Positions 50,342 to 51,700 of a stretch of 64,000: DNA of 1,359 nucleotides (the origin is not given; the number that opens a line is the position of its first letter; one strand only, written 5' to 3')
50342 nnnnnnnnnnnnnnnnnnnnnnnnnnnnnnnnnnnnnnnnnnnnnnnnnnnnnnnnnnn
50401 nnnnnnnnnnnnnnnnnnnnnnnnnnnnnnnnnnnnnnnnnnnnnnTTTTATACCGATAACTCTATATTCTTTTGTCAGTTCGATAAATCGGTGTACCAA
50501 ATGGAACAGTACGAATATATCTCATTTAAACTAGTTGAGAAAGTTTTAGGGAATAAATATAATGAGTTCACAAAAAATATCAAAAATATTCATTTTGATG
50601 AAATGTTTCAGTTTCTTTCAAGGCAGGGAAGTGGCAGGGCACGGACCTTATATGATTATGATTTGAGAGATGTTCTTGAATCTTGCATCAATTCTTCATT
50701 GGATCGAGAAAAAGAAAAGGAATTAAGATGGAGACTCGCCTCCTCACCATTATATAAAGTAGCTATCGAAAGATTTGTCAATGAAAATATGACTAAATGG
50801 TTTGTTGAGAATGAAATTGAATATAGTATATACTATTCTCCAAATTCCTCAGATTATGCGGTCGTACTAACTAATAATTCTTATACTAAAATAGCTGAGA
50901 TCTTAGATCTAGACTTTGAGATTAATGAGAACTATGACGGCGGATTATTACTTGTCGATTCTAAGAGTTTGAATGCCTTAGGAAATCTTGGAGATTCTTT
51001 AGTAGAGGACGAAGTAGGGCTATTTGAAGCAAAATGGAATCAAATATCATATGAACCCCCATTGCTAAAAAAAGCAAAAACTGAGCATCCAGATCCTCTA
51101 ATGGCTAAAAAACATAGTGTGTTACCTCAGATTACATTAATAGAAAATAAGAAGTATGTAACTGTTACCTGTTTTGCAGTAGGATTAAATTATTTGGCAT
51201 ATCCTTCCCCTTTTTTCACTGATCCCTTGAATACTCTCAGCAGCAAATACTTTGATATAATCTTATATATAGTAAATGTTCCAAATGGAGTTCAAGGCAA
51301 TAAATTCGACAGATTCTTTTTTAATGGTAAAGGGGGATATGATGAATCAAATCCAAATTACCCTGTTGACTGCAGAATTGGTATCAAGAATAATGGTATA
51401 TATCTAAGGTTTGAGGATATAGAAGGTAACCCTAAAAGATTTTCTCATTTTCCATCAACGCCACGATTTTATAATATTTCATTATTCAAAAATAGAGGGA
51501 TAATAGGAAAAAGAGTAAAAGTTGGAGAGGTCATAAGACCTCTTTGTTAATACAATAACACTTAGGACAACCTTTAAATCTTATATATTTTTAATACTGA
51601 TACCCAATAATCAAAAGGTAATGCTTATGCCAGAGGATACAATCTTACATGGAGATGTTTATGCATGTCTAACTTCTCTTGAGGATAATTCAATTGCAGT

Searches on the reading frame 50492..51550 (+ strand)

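Call 3: search_protein_families(library=pfam, proteins=[window:50492-51550:+], max_evalue=0.1)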
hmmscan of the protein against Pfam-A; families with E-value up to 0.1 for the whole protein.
window:50492-51550:+ (352 aa): 1 family
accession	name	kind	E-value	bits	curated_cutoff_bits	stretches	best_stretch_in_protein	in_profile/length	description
PF08725.16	Integrin_b_cyt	-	0.03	14.5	23.4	0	76-97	20-41/44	Integrin beta cytoplasmic domain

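Call 4: search_protein_families(library=ncbifam, proteins=[window:50492-51550:+], max_evalue=0.1)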
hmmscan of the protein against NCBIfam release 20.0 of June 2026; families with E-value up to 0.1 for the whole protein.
window:50492-51550:+ (352 aa): 0 families

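Call 5: search_protein_families(library=padloc, proteins=[window:50492-51550:+], max_evalue=0.1)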
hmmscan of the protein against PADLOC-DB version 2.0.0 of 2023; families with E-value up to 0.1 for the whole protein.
window:50492-51550:+ (352 aa): 0 families

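Call 84: search_protein_families(library=phrogs, proteins=[window:50492-51550:+], max_evalue=0.01)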
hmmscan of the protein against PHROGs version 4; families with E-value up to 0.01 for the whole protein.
window:50492-51550:+ (352 aa): 0 families
